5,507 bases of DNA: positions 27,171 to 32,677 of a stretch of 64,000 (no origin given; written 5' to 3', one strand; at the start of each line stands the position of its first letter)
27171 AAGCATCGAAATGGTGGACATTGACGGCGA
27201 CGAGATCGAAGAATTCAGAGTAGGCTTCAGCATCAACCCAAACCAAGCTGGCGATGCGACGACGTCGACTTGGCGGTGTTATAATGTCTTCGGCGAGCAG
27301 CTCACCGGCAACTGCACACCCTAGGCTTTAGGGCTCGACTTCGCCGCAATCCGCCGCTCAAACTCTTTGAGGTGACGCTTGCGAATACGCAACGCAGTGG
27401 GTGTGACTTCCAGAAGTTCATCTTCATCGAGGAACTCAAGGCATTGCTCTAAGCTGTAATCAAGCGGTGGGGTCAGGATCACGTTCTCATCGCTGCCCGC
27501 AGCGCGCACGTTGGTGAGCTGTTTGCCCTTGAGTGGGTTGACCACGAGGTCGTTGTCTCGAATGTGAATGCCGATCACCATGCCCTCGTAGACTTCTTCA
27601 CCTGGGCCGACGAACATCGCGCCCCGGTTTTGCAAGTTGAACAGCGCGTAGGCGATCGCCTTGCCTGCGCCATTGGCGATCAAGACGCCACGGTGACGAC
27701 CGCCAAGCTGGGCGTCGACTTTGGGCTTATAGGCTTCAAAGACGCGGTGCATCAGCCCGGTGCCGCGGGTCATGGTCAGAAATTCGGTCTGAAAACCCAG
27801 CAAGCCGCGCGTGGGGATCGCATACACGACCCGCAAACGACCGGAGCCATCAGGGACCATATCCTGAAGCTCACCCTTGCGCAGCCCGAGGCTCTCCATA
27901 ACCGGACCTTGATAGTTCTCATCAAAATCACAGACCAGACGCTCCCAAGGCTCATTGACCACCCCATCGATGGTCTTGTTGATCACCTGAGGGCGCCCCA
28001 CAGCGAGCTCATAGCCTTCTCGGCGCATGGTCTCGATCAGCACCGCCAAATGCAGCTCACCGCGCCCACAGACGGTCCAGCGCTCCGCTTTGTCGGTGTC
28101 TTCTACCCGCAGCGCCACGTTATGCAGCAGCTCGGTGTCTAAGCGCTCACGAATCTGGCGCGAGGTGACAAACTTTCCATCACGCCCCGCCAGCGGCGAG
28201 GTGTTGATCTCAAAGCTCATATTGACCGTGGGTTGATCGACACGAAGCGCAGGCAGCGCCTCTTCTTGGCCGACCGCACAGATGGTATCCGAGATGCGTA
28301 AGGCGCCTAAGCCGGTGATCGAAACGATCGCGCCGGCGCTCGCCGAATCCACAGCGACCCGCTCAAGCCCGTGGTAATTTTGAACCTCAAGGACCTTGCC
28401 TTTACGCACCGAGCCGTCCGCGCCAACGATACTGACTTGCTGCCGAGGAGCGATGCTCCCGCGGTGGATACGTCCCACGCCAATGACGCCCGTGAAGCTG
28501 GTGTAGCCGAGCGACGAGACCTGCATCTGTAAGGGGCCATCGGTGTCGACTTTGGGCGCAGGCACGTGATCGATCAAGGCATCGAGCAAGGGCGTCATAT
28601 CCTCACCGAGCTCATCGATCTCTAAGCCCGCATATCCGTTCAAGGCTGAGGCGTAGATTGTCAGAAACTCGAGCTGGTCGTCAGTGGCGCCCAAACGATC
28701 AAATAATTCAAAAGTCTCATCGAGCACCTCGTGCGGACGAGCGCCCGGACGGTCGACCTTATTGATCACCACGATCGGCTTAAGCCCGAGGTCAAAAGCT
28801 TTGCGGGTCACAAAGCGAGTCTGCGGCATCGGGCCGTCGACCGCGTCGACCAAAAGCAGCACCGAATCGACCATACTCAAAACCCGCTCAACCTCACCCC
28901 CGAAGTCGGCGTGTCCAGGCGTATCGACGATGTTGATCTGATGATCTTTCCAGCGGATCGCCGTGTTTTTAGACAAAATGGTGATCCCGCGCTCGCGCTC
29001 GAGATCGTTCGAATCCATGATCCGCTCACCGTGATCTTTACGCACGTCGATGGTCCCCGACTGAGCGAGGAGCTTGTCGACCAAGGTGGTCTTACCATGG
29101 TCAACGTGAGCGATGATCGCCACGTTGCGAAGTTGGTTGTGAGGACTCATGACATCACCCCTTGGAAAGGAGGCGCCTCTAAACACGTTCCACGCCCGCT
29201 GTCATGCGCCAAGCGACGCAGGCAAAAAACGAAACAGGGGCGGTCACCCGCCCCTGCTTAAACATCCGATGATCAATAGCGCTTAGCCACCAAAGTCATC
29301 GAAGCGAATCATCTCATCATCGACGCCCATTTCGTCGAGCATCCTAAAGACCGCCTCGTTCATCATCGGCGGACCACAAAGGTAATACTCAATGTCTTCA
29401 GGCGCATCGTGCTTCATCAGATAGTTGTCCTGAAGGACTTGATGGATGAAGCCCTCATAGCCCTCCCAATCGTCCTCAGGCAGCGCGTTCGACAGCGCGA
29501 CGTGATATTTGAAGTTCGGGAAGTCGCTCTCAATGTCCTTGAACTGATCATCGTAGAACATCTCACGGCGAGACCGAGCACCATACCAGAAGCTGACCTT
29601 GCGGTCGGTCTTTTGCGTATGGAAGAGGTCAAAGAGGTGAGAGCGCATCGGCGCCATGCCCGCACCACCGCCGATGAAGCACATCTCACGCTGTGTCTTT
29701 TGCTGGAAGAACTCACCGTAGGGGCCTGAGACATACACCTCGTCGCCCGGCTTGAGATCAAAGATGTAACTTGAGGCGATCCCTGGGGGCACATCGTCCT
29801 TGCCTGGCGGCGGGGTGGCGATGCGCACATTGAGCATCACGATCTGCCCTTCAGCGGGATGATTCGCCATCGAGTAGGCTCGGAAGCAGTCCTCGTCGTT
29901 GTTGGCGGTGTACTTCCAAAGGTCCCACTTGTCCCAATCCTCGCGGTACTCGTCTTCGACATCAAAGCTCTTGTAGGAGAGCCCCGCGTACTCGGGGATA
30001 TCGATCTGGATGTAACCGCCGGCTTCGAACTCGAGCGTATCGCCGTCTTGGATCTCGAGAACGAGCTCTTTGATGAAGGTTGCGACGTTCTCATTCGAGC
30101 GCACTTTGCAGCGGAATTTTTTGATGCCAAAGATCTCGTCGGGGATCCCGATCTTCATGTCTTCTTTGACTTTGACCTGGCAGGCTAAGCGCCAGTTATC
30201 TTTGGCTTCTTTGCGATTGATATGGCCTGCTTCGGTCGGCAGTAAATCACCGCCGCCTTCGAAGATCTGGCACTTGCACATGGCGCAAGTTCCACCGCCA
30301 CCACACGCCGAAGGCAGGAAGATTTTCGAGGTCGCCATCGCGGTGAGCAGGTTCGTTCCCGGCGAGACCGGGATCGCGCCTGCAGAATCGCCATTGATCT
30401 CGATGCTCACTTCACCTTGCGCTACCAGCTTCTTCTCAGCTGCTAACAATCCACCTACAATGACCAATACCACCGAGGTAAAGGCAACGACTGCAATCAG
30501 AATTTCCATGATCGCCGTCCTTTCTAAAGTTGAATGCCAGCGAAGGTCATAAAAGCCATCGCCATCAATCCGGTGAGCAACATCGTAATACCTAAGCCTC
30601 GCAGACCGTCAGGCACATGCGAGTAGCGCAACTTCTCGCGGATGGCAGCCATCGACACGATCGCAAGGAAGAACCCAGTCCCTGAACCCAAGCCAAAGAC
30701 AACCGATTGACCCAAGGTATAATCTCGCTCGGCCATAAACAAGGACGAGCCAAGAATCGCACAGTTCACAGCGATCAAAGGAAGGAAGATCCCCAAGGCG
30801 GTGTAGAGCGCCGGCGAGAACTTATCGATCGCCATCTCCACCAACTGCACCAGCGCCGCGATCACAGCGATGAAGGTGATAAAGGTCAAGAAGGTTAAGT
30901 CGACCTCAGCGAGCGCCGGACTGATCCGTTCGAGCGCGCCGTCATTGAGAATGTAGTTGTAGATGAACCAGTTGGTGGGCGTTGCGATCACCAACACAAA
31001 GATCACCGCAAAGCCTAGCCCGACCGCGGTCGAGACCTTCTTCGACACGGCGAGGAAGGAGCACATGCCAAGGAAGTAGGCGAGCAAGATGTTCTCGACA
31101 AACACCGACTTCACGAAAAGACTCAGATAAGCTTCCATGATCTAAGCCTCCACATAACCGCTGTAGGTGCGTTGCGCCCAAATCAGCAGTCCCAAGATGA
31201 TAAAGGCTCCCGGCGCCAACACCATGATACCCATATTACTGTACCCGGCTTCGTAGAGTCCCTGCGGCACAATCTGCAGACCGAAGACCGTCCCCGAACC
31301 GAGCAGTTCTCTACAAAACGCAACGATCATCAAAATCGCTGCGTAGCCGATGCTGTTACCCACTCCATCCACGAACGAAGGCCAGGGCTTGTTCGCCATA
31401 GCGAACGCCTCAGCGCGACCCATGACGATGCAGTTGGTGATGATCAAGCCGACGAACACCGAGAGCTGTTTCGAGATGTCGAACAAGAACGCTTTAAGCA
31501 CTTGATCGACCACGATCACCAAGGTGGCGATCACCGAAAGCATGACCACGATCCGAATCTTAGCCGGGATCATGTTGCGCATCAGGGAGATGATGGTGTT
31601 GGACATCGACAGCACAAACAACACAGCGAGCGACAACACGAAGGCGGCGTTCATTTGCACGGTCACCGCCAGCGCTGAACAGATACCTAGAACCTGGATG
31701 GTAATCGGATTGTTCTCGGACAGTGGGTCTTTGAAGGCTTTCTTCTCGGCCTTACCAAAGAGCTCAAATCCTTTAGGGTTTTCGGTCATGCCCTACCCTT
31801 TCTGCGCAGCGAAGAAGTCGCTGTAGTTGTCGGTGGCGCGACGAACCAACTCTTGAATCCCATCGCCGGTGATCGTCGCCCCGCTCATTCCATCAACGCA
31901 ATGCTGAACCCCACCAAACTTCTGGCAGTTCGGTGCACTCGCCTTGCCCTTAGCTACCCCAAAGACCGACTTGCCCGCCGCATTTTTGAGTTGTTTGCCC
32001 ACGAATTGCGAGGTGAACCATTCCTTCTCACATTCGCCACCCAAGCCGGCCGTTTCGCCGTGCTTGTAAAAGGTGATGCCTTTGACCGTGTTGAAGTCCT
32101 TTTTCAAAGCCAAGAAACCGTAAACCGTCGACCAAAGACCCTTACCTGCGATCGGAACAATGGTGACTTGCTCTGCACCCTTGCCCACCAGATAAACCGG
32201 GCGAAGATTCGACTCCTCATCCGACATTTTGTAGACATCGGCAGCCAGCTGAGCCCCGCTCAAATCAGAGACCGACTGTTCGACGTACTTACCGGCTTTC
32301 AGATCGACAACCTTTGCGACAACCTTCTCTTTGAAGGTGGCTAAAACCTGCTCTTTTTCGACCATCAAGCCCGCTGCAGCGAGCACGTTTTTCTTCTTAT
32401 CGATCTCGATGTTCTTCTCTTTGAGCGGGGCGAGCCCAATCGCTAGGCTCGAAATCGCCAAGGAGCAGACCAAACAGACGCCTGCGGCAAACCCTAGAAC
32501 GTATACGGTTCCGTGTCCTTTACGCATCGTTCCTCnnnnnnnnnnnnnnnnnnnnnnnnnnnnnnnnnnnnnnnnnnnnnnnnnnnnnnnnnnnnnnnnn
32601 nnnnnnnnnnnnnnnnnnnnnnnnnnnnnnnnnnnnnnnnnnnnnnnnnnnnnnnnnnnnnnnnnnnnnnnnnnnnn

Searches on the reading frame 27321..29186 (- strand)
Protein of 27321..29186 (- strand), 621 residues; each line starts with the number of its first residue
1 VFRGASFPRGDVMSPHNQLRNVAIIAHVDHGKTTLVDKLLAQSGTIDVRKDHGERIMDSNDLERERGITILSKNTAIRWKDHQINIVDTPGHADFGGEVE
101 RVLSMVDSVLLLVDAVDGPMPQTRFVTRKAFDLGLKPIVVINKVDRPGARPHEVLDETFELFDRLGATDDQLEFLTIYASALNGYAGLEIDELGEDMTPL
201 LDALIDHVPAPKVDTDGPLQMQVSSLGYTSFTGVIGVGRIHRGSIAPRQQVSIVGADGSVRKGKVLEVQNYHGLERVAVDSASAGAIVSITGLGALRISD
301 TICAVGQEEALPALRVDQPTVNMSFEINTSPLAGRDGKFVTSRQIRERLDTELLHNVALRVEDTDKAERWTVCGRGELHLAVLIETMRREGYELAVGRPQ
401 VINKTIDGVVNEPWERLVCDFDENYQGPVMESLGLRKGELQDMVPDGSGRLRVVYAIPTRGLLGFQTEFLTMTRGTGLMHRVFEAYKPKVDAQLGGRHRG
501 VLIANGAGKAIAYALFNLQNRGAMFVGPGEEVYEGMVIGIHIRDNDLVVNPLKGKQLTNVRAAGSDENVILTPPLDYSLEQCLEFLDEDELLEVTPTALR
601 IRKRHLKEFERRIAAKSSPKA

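Call 35: search_protein_families(library=pfam, proteins=[window:27321-29186:-], max_evalue=0.00001)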
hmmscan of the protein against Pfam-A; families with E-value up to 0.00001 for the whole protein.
window:27321-29186:- (621 aa): 4 families
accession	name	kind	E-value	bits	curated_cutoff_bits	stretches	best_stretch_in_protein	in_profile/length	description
PF00009.33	GTP_EFTU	-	2.3e-57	194.1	26.5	1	18-209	2-187/188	Elongation factor Tu GTP binding domain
PF21018.2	BipA_C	-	5.6e-45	152.1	23.8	1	499-607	1-109/110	TypA/BipA C-terminal domain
PF00679.30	EFG_C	-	6.1e-19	68.3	27.9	1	410-488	2-80/89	Elongation factor G C-terminus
PF03144.31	GTP_EFTU_D2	-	3.4e-09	37.4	30.3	1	233-303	1-73/73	Elongation factor Tu domain 2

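Call 36: find_homologous_proteins(query=window:27321-29186:-, max_evalue=1e-50)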
Query window:27321-29186:- (621 aa): 8000 proteins with E <= 1e-50 among 8000 candidates; the best 120 are listed.
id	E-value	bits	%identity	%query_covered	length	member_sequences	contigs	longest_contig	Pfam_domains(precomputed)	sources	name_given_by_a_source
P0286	0.0e+0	1345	99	97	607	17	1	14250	PF21018.3,PF01926.30,PF00679.31,PF00009.34,PF03144.32,PF22042.3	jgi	jgi:GTP-binding protein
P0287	0.0e+0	1143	84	97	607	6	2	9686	PF21018.3,PF01926.30,PF00679.31,PF00009.34,PF03144.32,PF22042.3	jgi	jgi:GTP-binding protein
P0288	3.6e-294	995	74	96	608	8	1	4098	PF21018.3,PF00679.31,PF00009.34,PF03144.32,PF22042.3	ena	-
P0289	6.7e-285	964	71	97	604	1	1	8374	PF21018.3,PF01926.30,PF00679.31,PF00009.34,PF03144.32,PF22042.3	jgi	jgi:GTP-binding protein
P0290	3.4e-279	946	70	97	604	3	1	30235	PF21018.3,PF01926.30,PF00679.31,PF00009.34,PF03144.32,PF22042.3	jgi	jgi:GTP-binding protein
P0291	4.1e-273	926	68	97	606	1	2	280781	PF21018.3,PF01926.30,PF00679.31,PF00009.34,PF03144.32,PF22042.3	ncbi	ncbi:MAG: translational GTPase TypA [Pseudomonadota bacterium]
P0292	5.3e-273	925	68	97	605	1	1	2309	PF21018.3,PF01926.30,PF00679.31,PF00009.34,PF03144.32,PF22042.3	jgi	-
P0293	8.4e-272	921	68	97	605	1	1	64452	PF21018.3,PF01926.30,PF00679.31,PF00009.34,PF03144.32,PF22042.3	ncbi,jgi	ncbi:MAG TPA: translational GTPase TypA [Acidiferrobacterales bacterium]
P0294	8.9e-272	921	68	97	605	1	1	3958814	PF21018.3,PF00679.31,PF00009.34,PF03144.32,PF22042.3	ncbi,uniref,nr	ncbi:GTP-binding protein TypA [Sulfurifustis variabilis]|uniref:Large ribosomal subunit assembly fac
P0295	1.9e-271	920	66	97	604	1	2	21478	PF21018.3,PF00679.31,PF00009.34,PF03144.32,PF22042.3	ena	-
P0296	2.1e-271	920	67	97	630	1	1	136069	PF21018.3,PF01926.30,PF00679.31,PF00009.34,PF03144.32,PF22042.3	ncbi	-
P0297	3.7e-271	919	68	97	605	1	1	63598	PF21018.3,PF01926.30,PF00679.31,PF00009.34,PF03144.32,PF22042.3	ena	-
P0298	1.2e-270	917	68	97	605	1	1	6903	PF21018.3,PF01926.30,PF00679.31,PF00009.34,PF03144.32,PF22042.3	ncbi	-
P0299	2.2e-270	917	67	97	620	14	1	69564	PF21018.3,PF00679.31,PF00009.34,PF03144.32,PF22042.3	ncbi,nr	ncbi:MAG TPA: translational GTPase TypA [Gammaproteobacteria bacterium]|nr:translational GTPase TypA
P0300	4.0e-270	916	68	97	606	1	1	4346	PF21018.3,PF01926.30,PF00679.31,PF00009.34,PF03144.32,PF22042.3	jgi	-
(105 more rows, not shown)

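Call 37: find_encoding_contigs(protein=P0286, flank=3000, max_places=6)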
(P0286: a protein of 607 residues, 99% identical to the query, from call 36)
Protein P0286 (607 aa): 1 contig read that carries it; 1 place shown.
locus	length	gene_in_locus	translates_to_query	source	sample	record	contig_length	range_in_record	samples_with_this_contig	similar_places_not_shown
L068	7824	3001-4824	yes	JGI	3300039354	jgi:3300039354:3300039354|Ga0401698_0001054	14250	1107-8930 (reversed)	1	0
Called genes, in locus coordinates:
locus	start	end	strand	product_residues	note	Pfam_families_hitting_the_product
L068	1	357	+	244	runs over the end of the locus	PF04205:FMN_bind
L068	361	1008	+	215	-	PF02508:Rnf-Nqr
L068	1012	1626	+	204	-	PF02508:Rnf-Nqr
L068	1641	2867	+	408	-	PF00111:Fer2, PF00970:FAD_binding_6 (weak), PF00175:NAD_binding_1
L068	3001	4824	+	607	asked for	PF00009:GTP_EFTU, PF01926:MMR_HSR1 (faint), PF22042:EF-G_D2 (faint), PF03144:GTP_EFTU_D2, PF00679:EFG_C, PF21018:BipA_C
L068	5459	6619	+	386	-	-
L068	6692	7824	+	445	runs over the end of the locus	-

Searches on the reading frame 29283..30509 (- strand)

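Call 16: search_protein_families(library=pfam, proteins=[window:29283-30509:-], max_evalue=0.001)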
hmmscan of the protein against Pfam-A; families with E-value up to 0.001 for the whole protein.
window:29283-30509:- (408 aa): 3 families
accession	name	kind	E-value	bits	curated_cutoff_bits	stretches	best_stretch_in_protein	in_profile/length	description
PF00175.26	NAD_binding_1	-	3e-16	60.5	22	1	278-387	1-107/109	Oxidoreductase NAD-binding domain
PF00111.32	Fer2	-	4.9e-11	42.8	21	1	45-115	9-77/77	2Fe-2S iron-sulfur cluster binding domain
PF00970.30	FAD_binding_6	-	1.5e-07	32.1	21.1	1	203-267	42-97/99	Oxidoreductase FAD-binding domain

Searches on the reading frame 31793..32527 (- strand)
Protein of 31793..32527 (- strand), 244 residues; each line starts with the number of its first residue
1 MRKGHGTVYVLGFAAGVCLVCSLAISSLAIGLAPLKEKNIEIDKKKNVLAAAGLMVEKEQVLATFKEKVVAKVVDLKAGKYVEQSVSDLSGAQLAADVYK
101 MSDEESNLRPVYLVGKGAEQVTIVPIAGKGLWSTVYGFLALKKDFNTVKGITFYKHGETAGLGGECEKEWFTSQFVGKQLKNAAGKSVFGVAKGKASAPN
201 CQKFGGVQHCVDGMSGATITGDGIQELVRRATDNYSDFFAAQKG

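Call 16: search_protein_families(library=pfam, proteins=[window:31793-32527:-], max_evalue=0.001)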
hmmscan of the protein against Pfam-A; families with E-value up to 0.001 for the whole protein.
window:31793-32527:- (244 aa): 1 family
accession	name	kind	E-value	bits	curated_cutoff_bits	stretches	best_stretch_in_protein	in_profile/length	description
PF04205.19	FMN_bind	-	7.1e-15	55.9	22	1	130-232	1-76/77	FMN-binding domain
